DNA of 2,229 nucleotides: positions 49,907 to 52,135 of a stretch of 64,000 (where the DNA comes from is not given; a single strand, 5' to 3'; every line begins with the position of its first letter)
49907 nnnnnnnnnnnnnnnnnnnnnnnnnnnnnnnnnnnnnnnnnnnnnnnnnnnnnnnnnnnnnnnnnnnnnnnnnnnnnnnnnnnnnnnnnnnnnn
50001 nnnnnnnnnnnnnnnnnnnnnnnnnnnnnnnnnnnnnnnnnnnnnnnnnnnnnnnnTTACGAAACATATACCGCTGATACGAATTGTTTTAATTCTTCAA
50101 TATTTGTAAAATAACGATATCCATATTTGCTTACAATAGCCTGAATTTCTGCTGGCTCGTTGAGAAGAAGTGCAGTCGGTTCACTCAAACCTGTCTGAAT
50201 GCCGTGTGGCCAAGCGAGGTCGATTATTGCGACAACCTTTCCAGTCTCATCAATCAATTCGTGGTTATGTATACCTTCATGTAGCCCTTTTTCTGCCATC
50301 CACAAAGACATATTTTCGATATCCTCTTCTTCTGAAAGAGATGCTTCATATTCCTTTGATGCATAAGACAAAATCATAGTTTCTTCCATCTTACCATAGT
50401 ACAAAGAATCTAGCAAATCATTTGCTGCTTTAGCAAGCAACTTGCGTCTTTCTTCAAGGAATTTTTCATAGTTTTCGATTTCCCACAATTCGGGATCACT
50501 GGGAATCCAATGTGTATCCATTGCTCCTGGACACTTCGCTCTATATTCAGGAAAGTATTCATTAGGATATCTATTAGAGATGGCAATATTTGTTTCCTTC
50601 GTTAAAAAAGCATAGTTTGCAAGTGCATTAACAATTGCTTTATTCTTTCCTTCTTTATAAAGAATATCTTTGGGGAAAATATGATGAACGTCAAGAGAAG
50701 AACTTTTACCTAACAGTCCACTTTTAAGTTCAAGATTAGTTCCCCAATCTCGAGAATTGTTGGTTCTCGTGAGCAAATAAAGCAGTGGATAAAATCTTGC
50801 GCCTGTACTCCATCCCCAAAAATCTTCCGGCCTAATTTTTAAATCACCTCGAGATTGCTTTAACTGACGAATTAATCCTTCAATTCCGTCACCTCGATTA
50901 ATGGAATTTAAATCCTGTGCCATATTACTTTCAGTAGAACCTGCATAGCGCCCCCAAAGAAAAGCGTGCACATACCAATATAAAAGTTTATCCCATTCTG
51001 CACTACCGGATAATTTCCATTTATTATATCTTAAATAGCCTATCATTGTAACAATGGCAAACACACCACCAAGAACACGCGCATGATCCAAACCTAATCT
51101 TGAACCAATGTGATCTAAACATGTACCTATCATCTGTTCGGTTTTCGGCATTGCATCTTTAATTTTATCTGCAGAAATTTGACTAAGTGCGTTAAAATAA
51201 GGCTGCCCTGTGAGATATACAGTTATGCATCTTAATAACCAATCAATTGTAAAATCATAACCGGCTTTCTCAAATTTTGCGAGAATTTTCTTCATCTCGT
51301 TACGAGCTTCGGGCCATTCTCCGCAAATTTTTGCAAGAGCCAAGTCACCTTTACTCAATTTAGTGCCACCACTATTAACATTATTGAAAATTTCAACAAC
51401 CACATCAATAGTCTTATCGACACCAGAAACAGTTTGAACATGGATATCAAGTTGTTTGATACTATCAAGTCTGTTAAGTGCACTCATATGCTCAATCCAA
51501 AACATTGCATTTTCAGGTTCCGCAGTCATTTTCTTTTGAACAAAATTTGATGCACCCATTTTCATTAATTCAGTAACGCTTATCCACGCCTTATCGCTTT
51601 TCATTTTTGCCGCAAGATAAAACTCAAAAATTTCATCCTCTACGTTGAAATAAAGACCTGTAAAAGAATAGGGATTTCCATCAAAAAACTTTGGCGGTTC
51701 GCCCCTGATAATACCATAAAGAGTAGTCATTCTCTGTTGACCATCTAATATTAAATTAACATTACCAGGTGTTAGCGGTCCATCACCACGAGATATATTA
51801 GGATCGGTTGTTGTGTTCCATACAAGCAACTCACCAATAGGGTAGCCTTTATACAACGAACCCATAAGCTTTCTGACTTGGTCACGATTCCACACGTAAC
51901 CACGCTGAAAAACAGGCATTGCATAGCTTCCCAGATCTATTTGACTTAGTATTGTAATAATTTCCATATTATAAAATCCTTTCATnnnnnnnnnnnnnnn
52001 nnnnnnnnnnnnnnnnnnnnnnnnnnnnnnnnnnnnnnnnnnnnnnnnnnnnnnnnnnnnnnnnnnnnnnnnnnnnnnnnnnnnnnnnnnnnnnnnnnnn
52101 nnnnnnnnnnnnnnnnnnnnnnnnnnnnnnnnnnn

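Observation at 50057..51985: Orphan GmrSD-type defence gene wedged between a glycan-utilisation cluster and smpB-ssrA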

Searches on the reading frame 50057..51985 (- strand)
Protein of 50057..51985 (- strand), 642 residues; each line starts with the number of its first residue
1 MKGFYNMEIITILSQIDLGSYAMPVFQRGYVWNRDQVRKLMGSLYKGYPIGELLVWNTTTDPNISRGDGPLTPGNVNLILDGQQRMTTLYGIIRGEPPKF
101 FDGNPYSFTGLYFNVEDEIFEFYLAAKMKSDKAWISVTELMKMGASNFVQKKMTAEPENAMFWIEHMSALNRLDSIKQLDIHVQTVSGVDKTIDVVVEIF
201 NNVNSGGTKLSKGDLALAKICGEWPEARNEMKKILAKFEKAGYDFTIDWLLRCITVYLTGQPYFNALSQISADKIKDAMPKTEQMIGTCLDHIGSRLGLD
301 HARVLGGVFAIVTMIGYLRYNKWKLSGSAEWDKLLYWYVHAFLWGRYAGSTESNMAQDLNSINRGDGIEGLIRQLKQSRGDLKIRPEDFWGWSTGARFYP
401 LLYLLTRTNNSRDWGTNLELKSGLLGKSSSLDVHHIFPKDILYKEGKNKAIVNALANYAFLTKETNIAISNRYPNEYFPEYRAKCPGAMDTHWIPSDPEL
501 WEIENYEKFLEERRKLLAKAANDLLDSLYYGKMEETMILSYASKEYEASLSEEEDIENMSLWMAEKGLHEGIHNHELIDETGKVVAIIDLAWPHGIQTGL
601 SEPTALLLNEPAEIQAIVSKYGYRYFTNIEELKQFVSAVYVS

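Call 4: search_protein_families(library=pfam, proteins=[window:50057-51985:-], max_evalue=1)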
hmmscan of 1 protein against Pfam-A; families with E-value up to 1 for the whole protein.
window:50057-51985:- (642 aa): 2 families
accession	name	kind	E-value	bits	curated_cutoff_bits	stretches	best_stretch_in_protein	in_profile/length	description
PF03235.19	GmrSD_N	-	3.7e-28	99.5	33.2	1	11-220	3-198/199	GmrSD restriction endonuclease, N-terminal domain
PF07510.16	GmrSD_C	-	0.00029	21.2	23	1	403-485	26-110/138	GmrSD restriction endonucleases, C-terminal domain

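Call 5: search_protein_families(library=padloc, proteins=[window:50057-51985:-], max_evalue=1)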
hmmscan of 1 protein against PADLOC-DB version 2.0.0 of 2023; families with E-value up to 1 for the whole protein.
window:50057-51985:- (642 aa): 23 families
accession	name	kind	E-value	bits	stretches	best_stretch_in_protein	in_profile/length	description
PDLC04151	HEC-05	-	6.7e-45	151.9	2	75-525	112-593/600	-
PDLC04709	PDC-M55C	-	7e-26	89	1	11-528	19-537/554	-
PDLC04150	HEC-05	-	4.2e-24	83.3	3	6-59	7-60/583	-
PDLC04152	HEC-05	-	9.2e-17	58.8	2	75-517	107-554/566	-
PDLC04153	HEC-05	-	1.4e-10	38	2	11-60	11-60/621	-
PDLC03877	NsnA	-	1e-09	36.1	1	6-233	50-213/385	-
PDLC02695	Orf5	-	5.3e-07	26.4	2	20-42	19-41/601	Orf5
PDLC02792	SspE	-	7.8e-06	22.5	1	10-90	14-104/771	SspE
PDLC04157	HEC-06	-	1e-05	22.4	1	8-89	10-85/558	-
PDLC04155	HEC-06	-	1.5e-05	21.7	1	6-89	6-83/562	-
PDLC02783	SspE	-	2.2e-05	20.9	1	10-89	15-104/793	SspE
PDLC02791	SspE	-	2.8e-05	20.5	1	18-93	19-105/775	SspE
PDLC02693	Orf5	-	2.9e-05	21.3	1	21-150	9-132/543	Orf5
PDLC04154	HEC-06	-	5e-05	20.1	1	20-41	23-44/569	-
PDLC02701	Orf5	-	5.5e-05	19.8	1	21-41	20-40/596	Orf5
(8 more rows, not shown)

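Call 6: search_protein_families(library=ncbifam, proteins=[window:50057-51985:-], max_evalue=1)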
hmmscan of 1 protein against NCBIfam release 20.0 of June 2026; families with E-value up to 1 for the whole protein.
window:50057-51985:- (642 aa): 0 families

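Call 7: search_solved_structures(query=window:50057-51985:-, max_evalue=1, show_alignments=2)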
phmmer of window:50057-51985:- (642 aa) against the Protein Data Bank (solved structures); distinct sequences matched with E-value up to 1: 1.
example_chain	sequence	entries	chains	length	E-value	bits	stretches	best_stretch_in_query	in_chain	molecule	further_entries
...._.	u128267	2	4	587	2.2e-10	42.8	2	11-58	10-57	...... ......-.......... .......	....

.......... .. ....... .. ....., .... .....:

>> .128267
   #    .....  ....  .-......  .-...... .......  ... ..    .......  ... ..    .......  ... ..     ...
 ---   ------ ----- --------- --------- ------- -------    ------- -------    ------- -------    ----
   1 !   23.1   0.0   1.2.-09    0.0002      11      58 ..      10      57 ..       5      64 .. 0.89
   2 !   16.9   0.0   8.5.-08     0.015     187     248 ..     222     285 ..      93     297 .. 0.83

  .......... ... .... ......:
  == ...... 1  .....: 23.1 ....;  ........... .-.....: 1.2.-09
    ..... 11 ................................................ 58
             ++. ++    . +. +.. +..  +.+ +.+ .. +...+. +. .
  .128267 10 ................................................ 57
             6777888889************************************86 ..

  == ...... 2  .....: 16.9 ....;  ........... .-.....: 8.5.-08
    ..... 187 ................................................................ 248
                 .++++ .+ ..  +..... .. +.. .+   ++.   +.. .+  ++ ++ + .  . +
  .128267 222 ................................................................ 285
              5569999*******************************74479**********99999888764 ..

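Call 8: find_homologous_proteins(query=window:50057-51985:-)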
Query window:50057-51985:- (642 aa): 7357 proteins with E <= 0.001 among 8000 candidates; the best 120 are listed.
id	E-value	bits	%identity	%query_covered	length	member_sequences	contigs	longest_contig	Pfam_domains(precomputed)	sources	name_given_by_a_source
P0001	0.0e+0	1363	92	99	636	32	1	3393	PF03235.20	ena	-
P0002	0.0e+0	1219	80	99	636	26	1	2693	PF03235.20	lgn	-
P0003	0.0e+0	1219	81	99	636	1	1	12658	PF03235.20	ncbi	-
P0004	0.0e+0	1207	80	99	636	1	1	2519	PF03235.20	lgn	-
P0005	0.0e+0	1207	81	99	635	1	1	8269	PF03235.20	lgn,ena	-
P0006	0.0e+0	1206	80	99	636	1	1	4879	PF03235.20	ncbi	-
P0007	0.0e+0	1199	79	99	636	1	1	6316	PF03235.20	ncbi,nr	ncbi:MAG: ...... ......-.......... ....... [Oscillospiraceae bacterium]|nr:DUF262 domain-containing 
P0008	0.0e+0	1197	79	99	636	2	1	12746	PF03235.20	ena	-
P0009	0.0e+0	1195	79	99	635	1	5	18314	PF03235.20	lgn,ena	-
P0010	0.0e+0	1193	79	99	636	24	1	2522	PF03235.20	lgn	-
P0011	0.0e+0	1192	79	99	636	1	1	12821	PF03235.20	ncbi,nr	ncbi:MAG: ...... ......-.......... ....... [Oscillospiraceae bacterium]|nr:DUF262 domain-containing 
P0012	0.0e+0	1188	79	99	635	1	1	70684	PF03235.20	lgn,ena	-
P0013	0.0e+0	1186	79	99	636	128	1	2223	PF03235.20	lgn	-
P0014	0.0e+0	1184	79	99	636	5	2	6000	PF03235.20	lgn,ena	-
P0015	0.0e+0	1180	78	99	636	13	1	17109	PF03235.20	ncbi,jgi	jgi:hypothetical protein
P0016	0.0e+0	1178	78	99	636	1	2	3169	PF03235.20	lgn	-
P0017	0.0e+0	1175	77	99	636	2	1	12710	PF03235.20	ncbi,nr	ncbi:MAG: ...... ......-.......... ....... [Lachnospiraceae bacterium]|nr:DUF262 domain-containing p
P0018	0.0e+0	1174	78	99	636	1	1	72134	PF03235.20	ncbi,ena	-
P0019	0.0e+0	1170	77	99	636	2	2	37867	PF03235.20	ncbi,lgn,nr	ncbi:MAG: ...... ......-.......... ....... [Clostridiales bacterium]|nr:DUF262 domain-containing pro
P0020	0.0e+0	1160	77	99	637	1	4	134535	PF03235.20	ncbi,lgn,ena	-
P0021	0.0e+0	1155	76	99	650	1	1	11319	PF03235.20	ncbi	-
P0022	0.0e+0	1154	76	99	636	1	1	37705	PF03235.20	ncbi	-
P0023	0.0e+0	1152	77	99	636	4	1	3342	PF03235.20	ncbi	-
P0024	0.0e+0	1149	77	99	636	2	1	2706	PF03235.20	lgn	-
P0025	0.0e+0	1148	76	99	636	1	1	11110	PF03235.20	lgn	-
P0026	0.0e+0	1148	76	99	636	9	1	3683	PF03235.20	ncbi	-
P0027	0.0e+0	1147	76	99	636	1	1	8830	PF03235.20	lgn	-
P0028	0.0e+0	1146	75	99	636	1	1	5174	PF03235.20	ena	-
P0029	0.0e+0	1145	76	99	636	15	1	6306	PF03235.20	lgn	-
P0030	0.0e+0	1144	76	99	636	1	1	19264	PF03235.20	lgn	-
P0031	0.0e+0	1142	76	99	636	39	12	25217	PF03235.20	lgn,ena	-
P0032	0.0e+0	1141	75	99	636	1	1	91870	PF03235.20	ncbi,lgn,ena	-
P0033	0.0e+0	1140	75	99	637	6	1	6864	PF03235.20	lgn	-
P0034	0.0e+0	1138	76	99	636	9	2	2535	PF03235.20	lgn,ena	-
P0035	0.0e+0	1138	75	99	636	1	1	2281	PF03235.20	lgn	-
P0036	0.0e+0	1135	75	99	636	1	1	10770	PF03235.20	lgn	-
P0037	0.0e+0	1135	75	99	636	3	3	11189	PF03235.20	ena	-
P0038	0.0e+0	1132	76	99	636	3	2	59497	PF03235.20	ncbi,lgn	-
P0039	0.0e+0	1131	75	99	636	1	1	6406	PF03235.20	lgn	-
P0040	0.0e+0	1129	76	99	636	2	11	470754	PF03235.20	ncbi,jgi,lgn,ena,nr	ncbi:MAG: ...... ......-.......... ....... [Clostridiales bacterium]|nr:DUF262 domain-containing pro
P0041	0.0e+0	1129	75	99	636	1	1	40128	PF03235.20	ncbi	-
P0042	0.0e+0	1128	75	98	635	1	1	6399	PF03235.20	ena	-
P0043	0.0e+0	1124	75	99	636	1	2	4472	PF03235.20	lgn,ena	-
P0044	0.0e+0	1123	73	99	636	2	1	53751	PF03235.20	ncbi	-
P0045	0.0e+0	1123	74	99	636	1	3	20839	PF03235.20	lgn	-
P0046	0.0e+0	1123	74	99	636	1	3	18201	PF03235.20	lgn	-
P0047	0.0e+0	1123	74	99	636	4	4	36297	PF03235.20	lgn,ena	-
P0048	0.0e+0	1119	74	99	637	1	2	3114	PF03235.20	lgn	-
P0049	0.0e+0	1118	74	99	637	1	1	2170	PF03235.20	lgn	-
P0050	0.0e+0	1117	75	99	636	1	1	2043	PF03235.20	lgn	-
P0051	0.0e+0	1116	74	99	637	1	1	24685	PF03235.20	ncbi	-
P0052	0.0e+0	1111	74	99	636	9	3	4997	PF03235.20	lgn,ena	-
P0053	0.0e+0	1111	74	99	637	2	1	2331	PF03235.20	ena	-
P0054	0.0e+0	1109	74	99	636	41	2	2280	PF03235.20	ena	-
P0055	0.0e+0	1107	74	99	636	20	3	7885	PF03235.20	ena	-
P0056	0.0e+0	1104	73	99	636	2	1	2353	PF03235.20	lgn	-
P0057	0.0e+0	1104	73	99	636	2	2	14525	PF03235.20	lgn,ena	-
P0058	0.0e+0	1101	72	99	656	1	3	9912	PF03235.20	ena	-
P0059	0.0e+0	1100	72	99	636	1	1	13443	PF03235.20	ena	-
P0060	0.0e+0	1099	72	99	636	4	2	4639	PF03235.20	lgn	-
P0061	0.0e+0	1097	74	99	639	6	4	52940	PF03235.20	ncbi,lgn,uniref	ncbi:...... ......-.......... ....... [Phascolarctobacterium sp.]|uniref:GmrSD restriction endonucle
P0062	0.0e+0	1095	73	99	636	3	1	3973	PF03235.20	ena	-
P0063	0.0e+0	1095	73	99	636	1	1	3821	PF03235.20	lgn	-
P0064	0.0e+0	1090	72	99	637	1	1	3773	PF03235.20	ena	-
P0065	0.0e+0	1087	73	99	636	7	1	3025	PF03235.20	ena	-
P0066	0.0e+0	1085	72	99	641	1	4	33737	PF03235.20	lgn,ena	-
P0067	0.0e+0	1082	72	99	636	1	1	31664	PF03235.20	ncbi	-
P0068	0.0e+0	1081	71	99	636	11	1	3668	PF03235.20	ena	-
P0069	0.0e+0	1079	71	99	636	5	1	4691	PF03235.20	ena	-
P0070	0.0e+0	1079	71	99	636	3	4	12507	PF03235.20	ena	-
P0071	0.0e+0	1075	71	99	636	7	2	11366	PF03235.20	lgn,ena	-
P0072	0.0e+0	1074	71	99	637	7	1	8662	PF03235.20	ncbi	-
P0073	0.0e+0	1074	72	99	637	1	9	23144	PF03235.20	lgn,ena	-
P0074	0.0e+0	1067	74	94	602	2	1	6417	PF03235.20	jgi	-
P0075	0.0e+0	1066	70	98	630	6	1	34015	PF03235.20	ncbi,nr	ncbi:MAG: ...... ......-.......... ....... [Bacteroidales bacterium]|nr:DUF262 domain-containing pro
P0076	0.0e+0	1066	70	99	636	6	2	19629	PF03235.20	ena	-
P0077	0.0e+0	1066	72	99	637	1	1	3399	PF03235.20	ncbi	-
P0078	0.0e+0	1063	71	99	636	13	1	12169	PF03235.20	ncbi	-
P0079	0.0e+0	1051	70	99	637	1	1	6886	PF03235.20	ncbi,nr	ncbi:MAG: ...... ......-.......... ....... [Oscillospiraceae bacterium]|nr:DUF262 domain-containing 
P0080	0.0e+0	1049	69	99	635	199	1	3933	PF03235.20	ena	-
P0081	0.0e+0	1048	70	99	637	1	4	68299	PF03235.20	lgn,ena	-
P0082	0.0e+0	1030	68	99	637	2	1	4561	PF03235.20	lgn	-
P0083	0.0e+0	1017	70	99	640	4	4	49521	PF03235.20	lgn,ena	-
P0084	8.7e-298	1007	68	99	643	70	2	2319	PF03235.20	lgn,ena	-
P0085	5.3e-293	992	67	99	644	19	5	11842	PF03235.20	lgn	-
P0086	1.3e-290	984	67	99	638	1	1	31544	PF03235.20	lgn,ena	-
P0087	8.8e-289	978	66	99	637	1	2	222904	PF03235.20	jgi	jgi:hypothetical protein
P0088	3.3e-283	959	64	99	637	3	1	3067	PF03235.20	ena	-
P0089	4.9e-283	959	63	99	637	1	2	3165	PF03235.20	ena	-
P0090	1.8e-281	953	64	99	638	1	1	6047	PF07510.17,PF03235.20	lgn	-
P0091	2.5e-281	953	64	99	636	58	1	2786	PF03235.20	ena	-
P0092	5.5e-280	948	63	99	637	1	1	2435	PF03235.20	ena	-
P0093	8.5e-280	948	64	99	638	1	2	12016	PF03235.20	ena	-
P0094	1.3e-276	937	62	99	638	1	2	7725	PF03235.20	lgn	-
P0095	1.5e-275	934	62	99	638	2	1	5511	PF03235.20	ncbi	-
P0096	8.0e-271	918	62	99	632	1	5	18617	PF03235.20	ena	-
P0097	1.0e-270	918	62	99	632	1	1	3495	PF03235.20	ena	-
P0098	1.6e-270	917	62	99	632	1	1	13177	PF03235.20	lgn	-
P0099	3.6e-270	916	63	99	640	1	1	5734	PF03235.20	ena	-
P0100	3.8e-270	916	62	99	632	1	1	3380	PF03235.20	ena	-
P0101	4.4e-270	916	62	99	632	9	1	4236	PF03235.20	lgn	-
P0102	5.2e-270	916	62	99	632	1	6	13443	PF03235.20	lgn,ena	-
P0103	6.0e-270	915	62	99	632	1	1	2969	PF03235.20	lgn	-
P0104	7.1e-270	915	62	99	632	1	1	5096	PF03235.20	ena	-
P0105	1.0e-269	915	62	99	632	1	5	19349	PF03235.20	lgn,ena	-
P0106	1.0e-269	915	62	99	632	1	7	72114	PF03235.20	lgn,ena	-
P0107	1.1e-269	914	62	99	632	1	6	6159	PF03235.20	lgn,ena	-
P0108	1.3e-269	914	62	99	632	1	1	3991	PF03235.20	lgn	-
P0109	1.3e-269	914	62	99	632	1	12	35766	PF03235.20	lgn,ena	-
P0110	1.6e-269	914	62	99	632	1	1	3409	PF03235.20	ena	-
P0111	1.7e-269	914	62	99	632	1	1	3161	PF03235.20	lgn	-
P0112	2.1e-269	914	62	99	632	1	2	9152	PF03235.20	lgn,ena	-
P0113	2.6e-269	913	62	99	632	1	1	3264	PF03235.20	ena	-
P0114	2.7e-269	913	62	99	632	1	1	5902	PF03235.20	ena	-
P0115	3.4e-269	913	62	99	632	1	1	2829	PF03235.20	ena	-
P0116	3.9e-269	913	62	99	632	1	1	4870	PF03235.20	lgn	-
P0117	3.9e-269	913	62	99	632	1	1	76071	PF03235.20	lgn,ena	-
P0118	4.4e-269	912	62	99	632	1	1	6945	PF03235.20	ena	-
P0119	4.4e-269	912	62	99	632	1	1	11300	PF03235.20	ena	-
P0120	4.5e-269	912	62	99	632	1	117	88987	PF03235.20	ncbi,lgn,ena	-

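Call 29: find_encoding_contigs(protein=window:50057-51967:-, flank=10000, max_places=6)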
Protein window:50057-51967:- (636 aa): 8 contigs read that carry it; 3 places shown.
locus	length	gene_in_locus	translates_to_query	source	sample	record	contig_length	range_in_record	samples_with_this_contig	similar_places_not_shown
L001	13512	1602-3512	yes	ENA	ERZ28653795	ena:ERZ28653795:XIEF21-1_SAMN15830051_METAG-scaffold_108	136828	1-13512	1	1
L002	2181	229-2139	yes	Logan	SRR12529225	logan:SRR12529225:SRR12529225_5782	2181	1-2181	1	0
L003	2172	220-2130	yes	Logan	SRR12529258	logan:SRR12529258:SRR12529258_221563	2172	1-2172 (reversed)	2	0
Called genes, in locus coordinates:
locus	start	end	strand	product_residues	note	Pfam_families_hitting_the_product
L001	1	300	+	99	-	?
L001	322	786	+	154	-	PF01668:SmpB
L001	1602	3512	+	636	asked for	PF03235:GmrSD_N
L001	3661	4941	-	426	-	-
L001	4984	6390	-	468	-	PF00884:Sulfatase, PF01663:Phosphodiest (weak), PF16347:SGSH_C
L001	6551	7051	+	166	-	-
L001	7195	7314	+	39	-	-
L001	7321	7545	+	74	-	-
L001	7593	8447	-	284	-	PF00722:Glyco_hydro_16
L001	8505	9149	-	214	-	-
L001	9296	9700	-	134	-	-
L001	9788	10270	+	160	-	PF12671:Amidase_6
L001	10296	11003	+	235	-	PF03372:Exo_endo_phos, PF23226:Exo_endo_phos_PGAP2IP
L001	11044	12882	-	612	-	-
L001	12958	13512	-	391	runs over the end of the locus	PF00149:Metallophos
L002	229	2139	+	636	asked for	PF03235:GmrSD_N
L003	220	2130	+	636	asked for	PF03235:GmrSD_N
